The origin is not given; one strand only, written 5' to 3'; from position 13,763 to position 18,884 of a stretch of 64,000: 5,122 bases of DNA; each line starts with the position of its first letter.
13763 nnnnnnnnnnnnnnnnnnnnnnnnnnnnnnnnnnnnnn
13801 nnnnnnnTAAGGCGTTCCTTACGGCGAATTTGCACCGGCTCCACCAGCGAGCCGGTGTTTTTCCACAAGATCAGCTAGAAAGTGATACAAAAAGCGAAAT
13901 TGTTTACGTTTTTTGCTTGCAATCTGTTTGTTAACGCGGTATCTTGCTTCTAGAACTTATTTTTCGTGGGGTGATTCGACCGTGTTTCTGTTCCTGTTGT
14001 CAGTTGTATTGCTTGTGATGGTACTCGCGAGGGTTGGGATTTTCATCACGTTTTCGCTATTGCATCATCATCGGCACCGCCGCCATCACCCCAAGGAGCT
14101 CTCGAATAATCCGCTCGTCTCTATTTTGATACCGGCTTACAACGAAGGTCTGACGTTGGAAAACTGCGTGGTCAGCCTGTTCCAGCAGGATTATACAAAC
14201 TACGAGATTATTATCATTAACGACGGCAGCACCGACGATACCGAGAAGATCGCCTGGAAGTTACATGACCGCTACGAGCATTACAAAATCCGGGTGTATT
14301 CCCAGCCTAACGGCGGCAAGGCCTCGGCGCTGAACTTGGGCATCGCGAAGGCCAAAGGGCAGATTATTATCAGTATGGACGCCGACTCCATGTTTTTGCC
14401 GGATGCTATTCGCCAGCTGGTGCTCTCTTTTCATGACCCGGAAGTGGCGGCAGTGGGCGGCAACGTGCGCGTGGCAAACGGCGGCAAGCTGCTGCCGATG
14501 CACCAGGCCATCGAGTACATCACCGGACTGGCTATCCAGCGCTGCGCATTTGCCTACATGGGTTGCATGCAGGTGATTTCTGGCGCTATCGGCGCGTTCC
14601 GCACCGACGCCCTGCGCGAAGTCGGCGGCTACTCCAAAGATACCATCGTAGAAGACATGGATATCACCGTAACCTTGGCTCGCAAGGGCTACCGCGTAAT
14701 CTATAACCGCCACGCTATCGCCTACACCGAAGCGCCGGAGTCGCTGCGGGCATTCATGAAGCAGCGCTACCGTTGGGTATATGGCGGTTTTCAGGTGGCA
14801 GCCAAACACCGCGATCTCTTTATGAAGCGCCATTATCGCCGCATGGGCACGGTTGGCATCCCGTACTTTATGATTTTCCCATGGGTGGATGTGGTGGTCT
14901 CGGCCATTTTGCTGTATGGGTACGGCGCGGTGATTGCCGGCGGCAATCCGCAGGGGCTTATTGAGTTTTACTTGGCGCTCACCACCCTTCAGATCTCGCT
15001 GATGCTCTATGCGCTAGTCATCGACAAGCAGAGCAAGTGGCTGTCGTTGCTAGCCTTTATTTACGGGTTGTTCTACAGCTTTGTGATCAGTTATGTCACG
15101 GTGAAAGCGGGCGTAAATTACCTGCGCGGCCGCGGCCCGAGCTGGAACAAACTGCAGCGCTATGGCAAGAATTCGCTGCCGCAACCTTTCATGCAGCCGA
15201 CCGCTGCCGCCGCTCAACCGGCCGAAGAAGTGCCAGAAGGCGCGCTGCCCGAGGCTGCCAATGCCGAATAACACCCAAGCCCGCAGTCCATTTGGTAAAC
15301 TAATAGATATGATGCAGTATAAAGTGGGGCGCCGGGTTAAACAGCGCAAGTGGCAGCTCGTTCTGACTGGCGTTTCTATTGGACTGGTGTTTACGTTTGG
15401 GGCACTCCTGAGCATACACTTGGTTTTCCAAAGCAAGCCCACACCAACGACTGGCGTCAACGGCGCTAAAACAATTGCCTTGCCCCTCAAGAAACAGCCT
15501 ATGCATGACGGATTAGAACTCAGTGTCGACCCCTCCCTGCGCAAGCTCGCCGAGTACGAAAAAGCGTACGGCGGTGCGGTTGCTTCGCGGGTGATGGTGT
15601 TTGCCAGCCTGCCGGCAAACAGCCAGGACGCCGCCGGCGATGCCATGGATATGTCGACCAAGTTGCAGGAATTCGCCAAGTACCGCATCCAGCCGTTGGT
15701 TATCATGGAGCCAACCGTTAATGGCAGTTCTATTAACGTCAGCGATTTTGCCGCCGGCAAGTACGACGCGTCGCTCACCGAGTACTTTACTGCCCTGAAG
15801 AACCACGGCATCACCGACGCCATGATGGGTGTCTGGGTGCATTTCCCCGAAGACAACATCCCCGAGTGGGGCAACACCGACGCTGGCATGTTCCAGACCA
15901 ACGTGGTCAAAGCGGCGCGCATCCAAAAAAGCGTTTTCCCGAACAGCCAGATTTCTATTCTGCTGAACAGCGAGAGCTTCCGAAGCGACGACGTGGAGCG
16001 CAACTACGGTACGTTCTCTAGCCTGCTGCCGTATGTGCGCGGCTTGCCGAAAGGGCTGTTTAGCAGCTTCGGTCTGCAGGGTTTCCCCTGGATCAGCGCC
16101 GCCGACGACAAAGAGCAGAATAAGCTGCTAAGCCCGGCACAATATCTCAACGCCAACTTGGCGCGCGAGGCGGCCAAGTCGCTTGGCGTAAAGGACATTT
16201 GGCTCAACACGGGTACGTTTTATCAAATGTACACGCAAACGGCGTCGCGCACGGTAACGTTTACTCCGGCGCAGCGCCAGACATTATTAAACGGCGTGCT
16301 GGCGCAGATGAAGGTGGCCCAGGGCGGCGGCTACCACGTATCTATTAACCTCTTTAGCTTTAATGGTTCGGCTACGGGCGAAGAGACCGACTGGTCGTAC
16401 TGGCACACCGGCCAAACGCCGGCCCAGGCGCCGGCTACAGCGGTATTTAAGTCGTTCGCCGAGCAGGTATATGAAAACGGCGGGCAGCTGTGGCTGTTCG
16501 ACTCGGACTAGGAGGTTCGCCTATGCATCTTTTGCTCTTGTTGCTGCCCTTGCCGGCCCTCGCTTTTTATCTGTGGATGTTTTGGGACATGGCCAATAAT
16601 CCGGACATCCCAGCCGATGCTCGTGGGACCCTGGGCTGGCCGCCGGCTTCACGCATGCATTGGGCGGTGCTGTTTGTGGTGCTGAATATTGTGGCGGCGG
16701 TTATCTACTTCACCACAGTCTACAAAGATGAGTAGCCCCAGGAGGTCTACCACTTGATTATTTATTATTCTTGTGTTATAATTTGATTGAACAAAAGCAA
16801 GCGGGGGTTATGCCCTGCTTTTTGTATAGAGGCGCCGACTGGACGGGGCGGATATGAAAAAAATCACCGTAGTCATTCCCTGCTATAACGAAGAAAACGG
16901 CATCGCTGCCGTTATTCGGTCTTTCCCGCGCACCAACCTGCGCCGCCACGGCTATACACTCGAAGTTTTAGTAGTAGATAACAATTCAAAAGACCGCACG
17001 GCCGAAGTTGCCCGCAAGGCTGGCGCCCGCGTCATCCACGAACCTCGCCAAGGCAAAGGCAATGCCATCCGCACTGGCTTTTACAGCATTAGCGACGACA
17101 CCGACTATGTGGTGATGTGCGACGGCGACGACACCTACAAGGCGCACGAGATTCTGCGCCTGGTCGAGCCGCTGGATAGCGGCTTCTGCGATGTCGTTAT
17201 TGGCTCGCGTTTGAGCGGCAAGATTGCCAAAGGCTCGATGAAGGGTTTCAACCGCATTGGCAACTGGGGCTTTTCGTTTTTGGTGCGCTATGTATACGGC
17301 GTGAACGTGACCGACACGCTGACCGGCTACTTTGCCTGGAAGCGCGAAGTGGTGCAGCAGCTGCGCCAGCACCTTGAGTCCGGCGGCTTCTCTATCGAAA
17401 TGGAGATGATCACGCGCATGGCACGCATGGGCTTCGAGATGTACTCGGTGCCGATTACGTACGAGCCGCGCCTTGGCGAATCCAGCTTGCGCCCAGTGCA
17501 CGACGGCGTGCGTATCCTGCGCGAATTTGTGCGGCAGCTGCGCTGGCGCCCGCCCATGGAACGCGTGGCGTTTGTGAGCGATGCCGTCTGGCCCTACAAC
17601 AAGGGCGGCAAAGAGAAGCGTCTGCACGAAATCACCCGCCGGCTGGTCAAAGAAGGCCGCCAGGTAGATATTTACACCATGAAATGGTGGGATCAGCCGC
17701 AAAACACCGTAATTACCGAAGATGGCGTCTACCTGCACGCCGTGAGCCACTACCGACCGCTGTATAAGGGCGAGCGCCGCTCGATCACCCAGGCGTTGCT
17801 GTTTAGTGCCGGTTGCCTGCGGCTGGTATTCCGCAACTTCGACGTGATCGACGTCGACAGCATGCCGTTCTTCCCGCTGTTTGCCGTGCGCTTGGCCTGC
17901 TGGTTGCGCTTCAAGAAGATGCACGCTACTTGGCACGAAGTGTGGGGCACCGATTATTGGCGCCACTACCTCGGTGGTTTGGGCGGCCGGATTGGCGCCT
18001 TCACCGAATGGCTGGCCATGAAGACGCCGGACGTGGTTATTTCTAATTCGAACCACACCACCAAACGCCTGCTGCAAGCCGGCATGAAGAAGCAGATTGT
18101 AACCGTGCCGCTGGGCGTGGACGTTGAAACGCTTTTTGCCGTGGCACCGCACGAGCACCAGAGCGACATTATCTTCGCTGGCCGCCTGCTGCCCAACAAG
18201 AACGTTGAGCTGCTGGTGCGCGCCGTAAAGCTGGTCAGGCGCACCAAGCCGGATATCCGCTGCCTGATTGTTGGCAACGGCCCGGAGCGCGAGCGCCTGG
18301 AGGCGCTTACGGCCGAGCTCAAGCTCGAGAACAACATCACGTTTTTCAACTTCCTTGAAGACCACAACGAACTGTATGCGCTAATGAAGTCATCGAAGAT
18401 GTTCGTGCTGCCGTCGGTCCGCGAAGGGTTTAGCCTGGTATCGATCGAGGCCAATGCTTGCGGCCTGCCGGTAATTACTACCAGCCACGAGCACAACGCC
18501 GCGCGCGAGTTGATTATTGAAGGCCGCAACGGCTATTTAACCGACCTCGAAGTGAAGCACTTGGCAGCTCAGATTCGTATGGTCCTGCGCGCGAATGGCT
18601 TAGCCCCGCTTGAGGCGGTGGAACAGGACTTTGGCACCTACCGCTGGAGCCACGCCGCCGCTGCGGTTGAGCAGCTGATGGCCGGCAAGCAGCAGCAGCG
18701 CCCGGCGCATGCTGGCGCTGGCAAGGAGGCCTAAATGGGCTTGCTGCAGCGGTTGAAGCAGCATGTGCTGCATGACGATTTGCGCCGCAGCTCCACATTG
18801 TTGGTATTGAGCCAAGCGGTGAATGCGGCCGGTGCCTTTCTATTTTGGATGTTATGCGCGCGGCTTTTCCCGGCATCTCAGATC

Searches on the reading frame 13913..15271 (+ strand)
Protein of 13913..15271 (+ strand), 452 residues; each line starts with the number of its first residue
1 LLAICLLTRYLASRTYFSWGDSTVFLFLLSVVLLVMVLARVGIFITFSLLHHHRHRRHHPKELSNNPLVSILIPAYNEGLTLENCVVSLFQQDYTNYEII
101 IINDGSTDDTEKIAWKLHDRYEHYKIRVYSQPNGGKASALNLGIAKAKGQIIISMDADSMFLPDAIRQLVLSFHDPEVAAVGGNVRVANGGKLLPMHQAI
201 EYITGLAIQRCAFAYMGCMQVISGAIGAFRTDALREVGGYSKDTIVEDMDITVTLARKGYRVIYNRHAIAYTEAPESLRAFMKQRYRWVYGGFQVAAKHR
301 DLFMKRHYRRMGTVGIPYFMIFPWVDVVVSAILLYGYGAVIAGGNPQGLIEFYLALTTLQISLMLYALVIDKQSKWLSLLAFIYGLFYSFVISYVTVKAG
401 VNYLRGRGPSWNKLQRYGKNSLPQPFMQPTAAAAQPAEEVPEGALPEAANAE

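Call 93: search_protein_families(library=pfam, proteins=[window:13913-15271:+], max_evalue=0.00001)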
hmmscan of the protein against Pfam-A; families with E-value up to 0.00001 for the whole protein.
window:13913-15271:+ (452 aa): 6 families
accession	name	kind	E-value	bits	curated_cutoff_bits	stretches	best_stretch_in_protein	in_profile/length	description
PF13641.12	Glyco_tranf_2_3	-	9.1e-37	127.7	27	1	69-291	3-230/230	Glycosyltransferase like family 2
PF00535.33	Glycos_transf_2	-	2e-36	125.9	23.3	1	70-237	1-167/168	Glycosyl transferase family 2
PF13632.12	Glyco_trans_2_3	-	5.4e-29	101.9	27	1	151-354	1-183/198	Glycosyl transferase family group 2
PF13506.12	Glyco_transf_21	-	4.1e-15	56.1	21.7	1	136-288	18-172/174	Glycosyl transferase family 21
PF10111.15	Glyco_tranf_2_2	-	2.7e-08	34.1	27.3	1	71-281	2-225/276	Glycosyltransferase like family 2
PF03142.21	Chitin_synth_2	-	1.9e-07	30.5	27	0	143-246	196-301/527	Chitin synthase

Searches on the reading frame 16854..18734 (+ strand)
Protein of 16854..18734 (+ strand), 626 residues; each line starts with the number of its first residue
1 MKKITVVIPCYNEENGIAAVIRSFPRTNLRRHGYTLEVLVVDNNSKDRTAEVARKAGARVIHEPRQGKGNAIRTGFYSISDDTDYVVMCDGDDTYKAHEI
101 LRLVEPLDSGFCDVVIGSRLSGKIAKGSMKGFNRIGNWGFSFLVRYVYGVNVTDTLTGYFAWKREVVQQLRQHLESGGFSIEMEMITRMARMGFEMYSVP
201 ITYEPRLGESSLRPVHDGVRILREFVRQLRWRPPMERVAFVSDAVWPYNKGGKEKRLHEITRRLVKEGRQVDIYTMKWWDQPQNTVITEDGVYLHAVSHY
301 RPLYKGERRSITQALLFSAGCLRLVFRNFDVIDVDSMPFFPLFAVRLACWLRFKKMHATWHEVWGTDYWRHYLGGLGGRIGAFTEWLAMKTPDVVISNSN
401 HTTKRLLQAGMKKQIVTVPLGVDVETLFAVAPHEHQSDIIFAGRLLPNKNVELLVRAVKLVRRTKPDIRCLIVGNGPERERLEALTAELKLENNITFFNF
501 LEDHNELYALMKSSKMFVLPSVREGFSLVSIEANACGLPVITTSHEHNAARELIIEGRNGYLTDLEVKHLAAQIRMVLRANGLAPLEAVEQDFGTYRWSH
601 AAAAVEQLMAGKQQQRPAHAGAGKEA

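Call 93: search_protein_families(library=pfam, proteins=[window:16854-18734:+], max_evalue=0.00001)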
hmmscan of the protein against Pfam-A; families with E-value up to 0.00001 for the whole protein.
window:16854-18734:+ (626 aa): 7 families
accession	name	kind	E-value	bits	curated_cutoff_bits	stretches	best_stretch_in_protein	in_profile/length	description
PF00534.26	Glycos_transf_1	-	2.8e-38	131.6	26.4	1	433-580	12-158/172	Glycosyl transferases group 1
PF13692.12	Glyco_trans_1_4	-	5.7e-33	114.6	27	1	438-578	3-140/142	Glycosyl transferases group 1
PF00535.33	Glycos_transf_2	-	2.4e-27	96.4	23.3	1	5-169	1-166/168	Glycosyl transferase family 2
PF20706.3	GT4-conflict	-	5.8e-17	62.2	26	1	403-544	161-312/385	Family 4 Glycosyltransferase in conflict systems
PF13439.12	Glyco_transf_4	-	9.8e-17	61.9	28.5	1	251-425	2-169/170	Glycosyltransferase Family 4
PF13641.12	Glyco_tranf_2_3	-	1.1e-10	42.4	27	1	4-200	3-205/230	Glycosyltransferase like family 2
PF13579.12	Glyco_trans_4_4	-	1.8e-08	35.3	29.7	1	251-421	1-158/158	Glycosyl transferase 4-like domain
